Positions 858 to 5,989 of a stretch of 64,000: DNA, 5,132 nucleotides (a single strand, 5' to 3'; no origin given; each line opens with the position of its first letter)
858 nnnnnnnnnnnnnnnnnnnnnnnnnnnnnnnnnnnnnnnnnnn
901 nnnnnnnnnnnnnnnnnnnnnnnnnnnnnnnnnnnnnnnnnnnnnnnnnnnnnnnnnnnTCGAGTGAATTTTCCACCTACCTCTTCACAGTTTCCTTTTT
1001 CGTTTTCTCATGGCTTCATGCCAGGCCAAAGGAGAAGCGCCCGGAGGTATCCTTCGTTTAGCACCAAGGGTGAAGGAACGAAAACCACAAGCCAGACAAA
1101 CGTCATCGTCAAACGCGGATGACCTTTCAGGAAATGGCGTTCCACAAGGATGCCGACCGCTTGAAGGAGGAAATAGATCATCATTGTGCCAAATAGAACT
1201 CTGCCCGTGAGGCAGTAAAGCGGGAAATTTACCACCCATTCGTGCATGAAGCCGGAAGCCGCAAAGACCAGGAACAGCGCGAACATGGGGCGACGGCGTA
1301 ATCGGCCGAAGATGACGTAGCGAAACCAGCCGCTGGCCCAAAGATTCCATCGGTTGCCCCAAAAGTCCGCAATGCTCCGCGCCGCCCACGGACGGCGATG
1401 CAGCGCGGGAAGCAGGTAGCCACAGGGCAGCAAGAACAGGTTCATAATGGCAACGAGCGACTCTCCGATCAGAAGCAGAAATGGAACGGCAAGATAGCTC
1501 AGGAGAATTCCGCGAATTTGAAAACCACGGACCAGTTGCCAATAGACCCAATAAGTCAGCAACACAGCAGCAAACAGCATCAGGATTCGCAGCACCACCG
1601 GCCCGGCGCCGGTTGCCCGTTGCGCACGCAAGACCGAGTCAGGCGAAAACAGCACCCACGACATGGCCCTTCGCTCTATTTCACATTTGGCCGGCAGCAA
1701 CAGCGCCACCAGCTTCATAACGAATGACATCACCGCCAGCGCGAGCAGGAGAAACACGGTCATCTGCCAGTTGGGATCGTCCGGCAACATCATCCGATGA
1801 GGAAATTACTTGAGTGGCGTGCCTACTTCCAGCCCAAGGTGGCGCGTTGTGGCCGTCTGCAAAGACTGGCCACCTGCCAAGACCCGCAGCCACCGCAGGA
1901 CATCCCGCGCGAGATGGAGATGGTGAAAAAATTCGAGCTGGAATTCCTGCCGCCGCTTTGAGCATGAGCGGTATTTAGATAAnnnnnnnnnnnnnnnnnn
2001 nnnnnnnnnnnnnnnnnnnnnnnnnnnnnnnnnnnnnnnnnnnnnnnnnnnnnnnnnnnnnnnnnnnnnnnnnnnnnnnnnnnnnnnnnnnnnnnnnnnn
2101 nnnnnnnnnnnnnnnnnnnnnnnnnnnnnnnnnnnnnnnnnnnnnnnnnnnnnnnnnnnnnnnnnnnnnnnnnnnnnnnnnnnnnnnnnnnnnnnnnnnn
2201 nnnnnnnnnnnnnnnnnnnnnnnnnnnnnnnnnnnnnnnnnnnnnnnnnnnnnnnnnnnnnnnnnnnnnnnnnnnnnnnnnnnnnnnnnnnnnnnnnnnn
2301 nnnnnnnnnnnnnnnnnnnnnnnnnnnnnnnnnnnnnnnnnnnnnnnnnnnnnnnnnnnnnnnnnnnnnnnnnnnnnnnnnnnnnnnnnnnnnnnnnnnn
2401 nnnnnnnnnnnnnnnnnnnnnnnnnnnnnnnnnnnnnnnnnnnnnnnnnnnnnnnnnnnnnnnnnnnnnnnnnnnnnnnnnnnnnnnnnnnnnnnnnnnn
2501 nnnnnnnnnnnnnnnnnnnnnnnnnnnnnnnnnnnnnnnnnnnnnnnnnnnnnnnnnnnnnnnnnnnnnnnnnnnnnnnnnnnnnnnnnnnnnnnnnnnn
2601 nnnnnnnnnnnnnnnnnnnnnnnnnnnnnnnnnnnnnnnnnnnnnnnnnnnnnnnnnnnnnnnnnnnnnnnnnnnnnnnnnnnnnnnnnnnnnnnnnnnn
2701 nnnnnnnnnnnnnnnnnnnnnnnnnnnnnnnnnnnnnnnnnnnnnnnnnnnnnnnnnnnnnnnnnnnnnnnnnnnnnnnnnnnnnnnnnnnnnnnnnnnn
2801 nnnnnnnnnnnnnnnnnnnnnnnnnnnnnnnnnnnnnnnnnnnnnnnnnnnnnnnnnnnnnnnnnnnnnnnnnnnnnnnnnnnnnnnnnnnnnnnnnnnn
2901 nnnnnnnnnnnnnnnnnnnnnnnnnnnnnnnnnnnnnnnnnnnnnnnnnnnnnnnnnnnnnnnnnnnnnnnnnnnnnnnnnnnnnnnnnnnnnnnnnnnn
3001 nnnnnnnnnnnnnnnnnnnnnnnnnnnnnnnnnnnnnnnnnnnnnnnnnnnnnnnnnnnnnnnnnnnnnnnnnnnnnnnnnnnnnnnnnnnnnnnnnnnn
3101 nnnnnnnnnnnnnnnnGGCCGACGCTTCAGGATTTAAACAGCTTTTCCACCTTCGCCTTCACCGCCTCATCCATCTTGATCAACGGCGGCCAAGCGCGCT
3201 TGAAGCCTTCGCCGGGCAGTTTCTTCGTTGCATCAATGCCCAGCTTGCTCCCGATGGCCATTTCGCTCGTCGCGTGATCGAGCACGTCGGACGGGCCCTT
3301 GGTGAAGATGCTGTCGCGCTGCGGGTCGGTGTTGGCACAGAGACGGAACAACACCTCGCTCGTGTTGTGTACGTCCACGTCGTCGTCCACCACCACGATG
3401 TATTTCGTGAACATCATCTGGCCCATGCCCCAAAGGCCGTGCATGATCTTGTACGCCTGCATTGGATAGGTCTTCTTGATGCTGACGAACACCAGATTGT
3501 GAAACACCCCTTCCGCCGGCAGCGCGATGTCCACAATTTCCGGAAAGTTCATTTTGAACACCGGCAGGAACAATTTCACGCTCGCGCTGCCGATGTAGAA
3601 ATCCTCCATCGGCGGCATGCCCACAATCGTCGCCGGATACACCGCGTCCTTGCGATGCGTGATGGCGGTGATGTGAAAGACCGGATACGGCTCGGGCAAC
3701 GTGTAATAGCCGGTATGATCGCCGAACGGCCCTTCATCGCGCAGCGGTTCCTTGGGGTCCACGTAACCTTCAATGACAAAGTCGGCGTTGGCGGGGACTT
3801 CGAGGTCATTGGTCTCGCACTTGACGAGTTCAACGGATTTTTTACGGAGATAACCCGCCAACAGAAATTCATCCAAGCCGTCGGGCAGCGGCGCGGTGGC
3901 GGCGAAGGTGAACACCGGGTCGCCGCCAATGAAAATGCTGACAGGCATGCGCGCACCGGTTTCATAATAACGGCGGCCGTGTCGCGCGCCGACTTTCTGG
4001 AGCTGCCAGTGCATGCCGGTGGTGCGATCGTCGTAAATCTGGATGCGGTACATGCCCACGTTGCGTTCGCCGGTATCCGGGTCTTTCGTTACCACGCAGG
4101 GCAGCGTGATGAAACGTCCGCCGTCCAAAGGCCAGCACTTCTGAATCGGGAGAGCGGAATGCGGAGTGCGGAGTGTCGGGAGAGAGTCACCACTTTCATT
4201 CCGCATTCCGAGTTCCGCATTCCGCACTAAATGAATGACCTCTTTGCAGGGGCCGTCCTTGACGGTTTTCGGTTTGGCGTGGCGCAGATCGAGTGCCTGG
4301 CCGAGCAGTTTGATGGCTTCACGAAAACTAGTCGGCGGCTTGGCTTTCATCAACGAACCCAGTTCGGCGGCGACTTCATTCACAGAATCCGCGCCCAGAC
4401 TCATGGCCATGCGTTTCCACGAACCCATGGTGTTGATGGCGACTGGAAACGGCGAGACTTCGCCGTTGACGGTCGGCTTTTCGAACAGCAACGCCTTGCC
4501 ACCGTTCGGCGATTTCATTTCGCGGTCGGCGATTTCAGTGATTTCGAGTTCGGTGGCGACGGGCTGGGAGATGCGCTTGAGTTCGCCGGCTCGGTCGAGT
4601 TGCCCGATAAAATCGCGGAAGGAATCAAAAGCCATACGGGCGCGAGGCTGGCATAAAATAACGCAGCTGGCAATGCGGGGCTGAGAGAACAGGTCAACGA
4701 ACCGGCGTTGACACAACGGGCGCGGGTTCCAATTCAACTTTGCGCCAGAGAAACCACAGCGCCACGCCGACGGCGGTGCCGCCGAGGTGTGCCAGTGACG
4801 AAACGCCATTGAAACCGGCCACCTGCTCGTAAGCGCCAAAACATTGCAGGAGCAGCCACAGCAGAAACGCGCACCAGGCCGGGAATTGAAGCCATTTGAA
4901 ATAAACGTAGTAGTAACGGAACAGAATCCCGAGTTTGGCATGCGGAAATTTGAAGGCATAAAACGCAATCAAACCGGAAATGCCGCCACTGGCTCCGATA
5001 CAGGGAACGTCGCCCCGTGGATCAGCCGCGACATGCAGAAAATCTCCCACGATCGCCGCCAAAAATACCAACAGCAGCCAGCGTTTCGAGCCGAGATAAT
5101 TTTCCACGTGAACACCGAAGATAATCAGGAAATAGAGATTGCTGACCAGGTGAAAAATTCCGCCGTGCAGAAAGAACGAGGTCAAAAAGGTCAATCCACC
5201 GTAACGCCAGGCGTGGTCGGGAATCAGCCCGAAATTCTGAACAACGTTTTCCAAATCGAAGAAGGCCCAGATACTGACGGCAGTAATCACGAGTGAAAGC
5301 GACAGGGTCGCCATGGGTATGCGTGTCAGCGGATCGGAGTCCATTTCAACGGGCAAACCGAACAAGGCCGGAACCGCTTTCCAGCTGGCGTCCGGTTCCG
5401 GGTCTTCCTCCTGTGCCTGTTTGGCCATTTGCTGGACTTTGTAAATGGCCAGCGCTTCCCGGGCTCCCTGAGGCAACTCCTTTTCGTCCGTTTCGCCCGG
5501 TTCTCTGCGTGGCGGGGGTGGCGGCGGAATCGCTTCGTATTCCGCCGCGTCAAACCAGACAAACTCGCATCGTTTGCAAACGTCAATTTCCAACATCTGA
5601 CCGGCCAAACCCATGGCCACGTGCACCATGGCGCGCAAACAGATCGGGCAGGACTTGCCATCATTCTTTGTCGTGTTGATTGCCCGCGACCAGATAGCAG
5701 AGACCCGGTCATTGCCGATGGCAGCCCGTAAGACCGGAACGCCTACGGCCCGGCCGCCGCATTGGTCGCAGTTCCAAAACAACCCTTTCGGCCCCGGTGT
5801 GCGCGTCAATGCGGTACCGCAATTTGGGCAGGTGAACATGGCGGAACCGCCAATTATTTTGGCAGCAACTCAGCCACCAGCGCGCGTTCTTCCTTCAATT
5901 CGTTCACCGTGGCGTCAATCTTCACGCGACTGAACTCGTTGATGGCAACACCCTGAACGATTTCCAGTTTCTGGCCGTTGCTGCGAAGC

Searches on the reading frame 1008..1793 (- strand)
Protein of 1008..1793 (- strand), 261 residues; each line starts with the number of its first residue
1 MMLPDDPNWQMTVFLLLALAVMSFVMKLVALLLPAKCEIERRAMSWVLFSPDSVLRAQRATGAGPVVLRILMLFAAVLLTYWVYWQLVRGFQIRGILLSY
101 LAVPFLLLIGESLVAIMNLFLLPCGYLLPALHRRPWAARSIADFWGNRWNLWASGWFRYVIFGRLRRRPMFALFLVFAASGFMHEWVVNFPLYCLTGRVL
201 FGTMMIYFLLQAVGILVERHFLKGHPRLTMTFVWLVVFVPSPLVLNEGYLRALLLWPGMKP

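Call 76: search_protein_families(library=pfam, proteins=[window:1008-1793:-], max_evalue=0.00001)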
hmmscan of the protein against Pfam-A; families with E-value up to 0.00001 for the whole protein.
window:1008-1793:- (261 aa): 1 family
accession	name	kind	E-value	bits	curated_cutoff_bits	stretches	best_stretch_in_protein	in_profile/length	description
PF13813.11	MBOAT_2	-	5.3e-06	27.1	25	1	129-187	2-67/85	Membrane bound O-acyl transferase family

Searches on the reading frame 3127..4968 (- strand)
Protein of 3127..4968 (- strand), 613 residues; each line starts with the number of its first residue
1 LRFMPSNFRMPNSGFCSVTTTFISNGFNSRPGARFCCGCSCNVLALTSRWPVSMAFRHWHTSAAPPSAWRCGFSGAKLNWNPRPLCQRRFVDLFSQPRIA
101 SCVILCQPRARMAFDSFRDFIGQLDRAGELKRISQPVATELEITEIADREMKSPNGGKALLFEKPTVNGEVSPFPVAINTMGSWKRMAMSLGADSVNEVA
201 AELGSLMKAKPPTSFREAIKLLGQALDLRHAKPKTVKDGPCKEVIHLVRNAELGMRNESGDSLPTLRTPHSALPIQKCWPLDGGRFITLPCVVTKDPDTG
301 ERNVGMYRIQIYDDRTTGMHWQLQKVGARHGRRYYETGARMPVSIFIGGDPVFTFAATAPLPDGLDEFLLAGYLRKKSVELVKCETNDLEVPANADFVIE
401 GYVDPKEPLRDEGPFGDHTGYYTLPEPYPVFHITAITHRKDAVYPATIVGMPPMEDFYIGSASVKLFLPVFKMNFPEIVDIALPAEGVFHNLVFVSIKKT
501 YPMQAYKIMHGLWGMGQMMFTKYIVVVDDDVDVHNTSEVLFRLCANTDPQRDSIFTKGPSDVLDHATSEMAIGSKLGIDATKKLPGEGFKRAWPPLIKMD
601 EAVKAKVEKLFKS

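Call 76: search_protein_families(library=pfam, proteins=[window:3127-4968:-], max_evalue=0.00001)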
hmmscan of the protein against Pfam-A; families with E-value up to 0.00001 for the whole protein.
window:3127-4968:- (613 aa): 3 families
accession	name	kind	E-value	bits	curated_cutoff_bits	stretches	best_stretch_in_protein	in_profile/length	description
PF01977.22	UbiD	-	1.2e-81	273.2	23.3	1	272-452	25-206/206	3-octaprenyl-4-hydroxybenzoate carboxy-lyase Rift-related domain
PF20696.2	UbiD_C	-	8.3e-41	139.4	24.2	1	458-580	2-127/127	3-octaprenyl-4-hydroxybenzoate carboxy-lyase C-terminal domain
PF20695.2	UbiD_N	-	2.7e-22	79.1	24.3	1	122-200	2-75/78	3-octaprenyl-4-hydroxybenzoate carboxy-lyase N-terminal domain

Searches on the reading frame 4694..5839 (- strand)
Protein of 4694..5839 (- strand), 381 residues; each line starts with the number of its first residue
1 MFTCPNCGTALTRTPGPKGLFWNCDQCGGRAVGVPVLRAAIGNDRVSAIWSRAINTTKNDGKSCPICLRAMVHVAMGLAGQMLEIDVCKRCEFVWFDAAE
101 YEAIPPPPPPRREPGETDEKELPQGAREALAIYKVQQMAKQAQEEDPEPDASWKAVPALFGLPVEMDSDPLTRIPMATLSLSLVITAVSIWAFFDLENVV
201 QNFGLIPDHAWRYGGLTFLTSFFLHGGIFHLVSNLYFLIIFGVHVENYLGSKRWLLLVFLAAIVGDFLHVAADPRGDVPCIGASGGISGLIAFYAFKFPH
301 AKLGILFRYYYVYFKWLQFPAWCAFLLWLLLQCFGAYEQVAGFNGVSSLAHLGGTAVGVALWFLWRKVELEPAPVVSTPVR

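Call 76: search_protein_families(library=pfam, proteins=[window:4694-5839:-], max_evalue=0.00001)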
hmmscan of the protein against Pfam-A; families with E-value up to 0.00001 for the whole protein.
window:4694-5839:- (381 aa): 2 families
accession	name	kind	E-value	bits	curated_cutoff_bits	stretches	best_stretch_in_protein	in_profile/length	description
PF01694.28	Rhomboid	-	6.2e-26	91.7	22.6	1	217-366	6-141/143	Rhomboid domain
PF13453.11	Zn_ribbon_TFIIB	-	3.1e-10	39.7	22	0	64-104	2-38/41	Transcription factor zinc-finger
